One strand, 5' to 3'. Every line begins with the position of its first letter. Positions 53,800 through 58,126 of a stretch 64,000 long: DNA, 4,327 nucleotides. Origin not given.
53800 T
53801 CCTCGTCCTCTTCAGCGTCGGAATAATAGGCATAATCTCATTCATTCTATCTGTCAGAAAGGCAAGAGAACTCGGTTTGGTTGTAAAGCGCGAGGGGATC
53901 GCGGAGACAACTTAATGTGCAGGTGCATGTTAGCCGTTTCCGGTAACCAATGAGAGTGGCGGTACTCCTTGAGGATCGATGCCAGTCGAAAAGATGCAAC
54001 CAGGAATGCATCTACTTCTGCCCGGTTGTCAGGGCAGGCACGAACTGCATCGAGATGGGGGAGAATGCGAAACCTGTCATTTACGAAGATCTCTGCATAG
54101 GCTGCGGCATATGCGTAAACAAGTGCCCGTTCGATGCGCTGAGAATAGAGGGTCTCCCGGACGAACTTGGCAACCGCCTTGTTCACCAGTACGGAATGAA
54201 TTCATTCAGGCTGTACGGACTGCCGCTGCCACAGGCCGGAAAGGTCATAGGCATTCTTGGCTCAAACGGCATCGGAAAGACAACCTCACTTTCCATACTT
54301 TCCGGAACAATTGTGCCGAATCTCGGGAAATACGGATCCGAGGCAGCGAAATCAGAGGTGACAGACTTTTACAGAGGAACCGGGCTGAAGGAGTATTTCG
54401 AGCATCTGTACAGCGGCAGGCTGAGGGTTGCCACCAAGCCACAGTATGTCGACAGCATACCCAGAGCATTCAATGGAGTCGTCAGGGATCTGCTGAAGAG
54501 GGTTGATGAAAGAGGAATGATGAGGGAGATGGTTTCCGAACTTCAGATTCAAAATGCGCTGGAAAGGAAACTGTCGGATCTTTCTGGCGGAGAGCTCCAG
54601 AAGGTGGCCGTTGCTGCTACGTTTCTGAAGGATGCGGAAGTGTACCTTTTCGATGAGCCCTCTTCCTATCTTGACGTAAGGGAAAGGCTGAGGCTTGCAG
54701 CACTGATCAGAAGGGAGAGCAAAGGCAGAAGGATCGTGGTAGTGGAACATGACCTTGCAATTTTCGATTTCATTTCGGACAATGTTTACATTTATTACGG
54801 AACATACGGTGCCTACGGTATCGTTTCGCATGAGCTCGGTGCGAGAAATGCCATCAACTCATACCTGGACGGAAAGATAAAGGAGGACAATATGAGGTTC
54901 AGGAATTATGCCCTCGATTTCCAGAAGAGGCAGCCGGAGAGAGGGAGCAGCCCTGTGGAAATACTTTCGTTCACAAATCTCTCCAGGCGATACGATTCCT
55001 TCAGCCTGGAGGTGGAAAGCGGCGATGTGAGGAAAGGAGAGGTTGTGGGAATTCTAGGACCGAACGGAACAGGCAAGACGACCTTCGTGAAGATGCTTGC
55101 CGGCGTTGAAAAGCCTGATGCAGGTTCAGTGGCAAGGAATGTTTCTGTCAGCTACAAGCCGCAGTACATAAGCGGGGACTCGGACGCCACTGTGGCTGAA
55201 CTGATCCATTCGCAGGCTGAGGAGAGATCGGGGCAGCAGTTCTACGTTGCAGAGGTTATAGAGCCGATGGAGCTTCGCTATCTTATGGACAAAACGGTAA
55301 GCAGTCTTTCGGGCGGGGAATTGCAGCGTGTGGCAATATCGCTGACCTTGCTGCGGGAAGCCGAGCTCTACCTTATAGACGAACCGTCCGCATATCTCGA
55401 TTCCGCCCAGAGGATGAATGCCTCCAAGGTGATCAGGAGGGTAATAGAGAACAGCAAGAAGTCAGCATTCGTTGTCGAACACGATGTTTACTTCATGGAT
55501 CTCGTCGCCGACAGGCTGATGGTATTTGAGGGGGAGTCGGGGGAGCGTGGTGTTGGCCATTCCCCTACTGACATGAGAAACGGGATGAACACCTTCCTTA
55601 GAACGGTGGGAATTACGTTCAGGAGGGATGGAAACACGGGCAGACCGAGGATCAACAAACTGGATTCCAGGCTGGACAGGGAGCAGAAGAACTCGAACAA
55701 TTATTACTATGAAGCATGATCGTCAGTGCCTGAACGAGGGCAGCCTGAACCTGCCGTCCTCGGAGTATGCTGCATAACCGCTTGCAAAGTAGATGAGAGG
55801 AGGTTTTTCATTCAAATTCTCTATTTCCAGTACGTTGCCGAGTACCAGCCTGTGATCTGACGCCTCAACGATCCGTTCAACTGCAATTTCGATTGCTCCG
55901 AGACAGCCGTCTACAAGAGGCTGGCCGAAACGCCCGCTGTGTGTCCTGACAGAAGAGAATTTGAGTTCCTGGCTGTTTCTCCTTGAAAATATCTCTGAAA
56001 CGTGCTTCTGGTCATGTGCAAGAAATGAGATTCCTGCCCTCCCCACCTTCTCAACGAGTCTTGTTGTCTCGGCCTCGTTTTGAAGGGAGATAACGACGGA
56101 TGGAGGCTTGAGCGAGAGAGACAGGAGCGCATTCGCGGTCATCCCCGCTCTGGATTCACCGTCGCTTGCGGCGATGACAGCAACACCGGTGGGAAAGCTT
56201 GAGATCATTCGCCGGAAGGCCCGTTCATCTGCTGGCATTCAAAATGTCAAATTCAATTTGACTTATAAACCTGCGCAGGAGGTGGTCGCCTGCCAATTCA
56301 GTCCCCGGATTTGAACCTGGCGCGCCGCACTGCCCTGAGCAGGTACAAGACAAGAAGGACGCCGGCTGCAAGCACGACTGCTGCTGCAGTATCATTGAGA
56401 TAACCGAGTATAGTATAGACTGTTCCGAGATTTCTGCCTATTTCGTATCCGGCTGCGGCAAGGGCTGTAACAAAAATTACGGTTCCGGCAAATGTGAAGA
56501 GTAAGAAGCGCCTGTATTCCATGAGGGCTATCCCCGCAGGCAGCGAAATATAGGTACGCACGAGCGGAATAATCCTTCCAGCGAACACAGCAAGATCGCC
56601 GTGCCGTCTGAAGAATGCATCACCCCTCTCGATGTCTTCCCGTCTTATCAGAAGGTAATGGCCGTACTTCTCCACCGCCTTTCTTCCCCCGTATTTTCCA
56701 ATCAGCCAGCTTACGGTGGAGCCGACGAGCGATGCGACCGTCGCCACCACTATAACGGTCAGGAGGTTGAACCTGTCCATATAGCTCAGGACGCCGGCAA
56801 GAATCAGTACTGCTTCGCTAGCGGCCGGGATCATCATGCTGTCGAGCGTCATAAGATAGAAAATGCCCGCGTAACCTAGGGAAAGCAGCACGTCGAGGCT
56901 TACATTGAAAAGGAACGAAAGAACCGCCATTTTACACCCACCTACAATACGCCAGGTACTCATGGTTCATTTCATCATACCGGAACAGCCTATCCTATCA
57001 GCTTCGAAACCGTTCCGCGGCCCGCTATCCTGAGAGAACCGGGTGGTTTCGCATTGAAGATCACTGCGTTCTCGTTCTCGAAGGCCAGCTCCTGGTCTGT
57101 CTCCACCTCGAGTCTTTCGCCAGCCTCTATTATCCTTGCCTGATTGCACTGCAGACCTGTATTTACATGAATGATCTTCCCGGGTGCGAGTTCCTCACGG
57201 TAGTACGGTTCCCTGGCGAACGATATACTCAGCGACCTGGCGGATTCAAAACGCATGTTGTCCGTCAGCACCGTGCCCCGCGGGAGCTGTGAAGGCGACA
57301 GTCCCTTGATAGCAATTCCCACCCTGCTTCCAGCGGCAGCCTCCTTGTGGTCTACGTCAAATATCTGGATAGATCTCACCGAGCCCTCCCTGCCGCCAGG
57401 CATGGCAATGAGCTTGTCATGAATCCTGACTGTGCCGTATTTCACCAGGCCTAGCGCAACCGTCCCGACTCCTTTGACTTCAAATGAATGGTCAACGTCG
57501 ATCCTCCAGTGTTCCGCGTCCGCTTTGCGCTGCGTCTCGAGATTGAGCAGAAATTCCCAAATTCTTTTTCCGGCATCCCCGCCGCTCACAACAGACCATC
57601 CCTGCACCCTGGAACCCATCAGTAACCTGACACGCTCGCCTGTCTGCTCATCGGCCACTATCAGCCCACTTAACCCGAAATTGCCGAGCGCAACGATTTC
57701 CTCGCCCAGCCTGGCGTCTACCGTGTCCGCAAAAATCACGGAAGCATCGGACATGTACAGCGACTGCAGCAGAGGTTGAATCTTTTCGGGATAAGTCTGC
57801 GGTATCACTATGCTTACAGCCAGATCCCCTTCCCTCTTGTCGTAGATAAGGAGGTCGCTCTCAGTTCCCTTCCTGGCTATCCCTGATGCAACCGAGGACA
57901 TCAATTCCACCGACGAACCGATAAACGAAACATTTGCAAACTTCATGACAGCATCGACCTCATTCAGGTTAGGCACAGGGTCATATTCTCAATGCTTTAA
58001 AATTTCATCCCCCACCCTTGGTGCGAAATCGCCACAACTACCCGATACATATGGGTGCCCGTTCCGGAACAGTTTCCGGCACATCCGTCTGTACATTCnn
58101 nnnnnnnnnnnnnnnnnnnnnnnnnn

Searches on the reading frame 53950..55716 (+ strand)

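Call 75: search_protein_families(library=pfam, proteins=[window:53950-55716:+], max_evalue=0.00001)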
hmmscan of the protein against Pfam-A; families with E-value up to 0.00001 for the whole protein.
window:53950-55716:+ (589 aa): 5 families
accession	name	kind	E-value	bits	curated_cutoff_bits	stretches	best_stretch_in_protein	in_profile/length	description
PF00005.33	ABC_tran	-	6.4e-42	143.8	25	2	357-480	5-136/137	ABC transporter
PF02463.25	SMC_N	-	7.3e-13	48.9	40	0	203-281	135-211/220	RecF/RecN/SMC N terminal domain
PF04068.21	Fer4_RLI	-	2.1e-11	43.8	23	1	1-30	1-33/35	Possible Fer4-like domain in RNase L inhibitor, RLI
PF13304.12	AAA_21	-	1.2e-09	39.2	27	0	194-271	221-302/304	AAA domain, putative AbiEii toxin, Type IV TA system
PF00037.32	Fer4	-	2.1e-08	34.1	21.1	1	42-65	1-24/24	4Fe-4S binding domain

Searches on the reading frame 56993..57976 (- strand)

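Call 75: search_protein_families(library=pfam, proteins=[window:56993-57976:-], max_evalue=0.00001)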
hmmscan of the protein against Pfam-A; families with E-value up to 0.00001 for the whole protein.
window:56993-57976:- (328 aa): 1 family
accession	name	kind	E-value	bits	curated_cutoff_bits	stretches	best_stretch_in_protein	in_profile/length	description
PF03144.31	GTP_EFTU_D2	-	2.9e-09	37.6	30.3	1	171-238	1-73/73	Elongation factor Tu domain 2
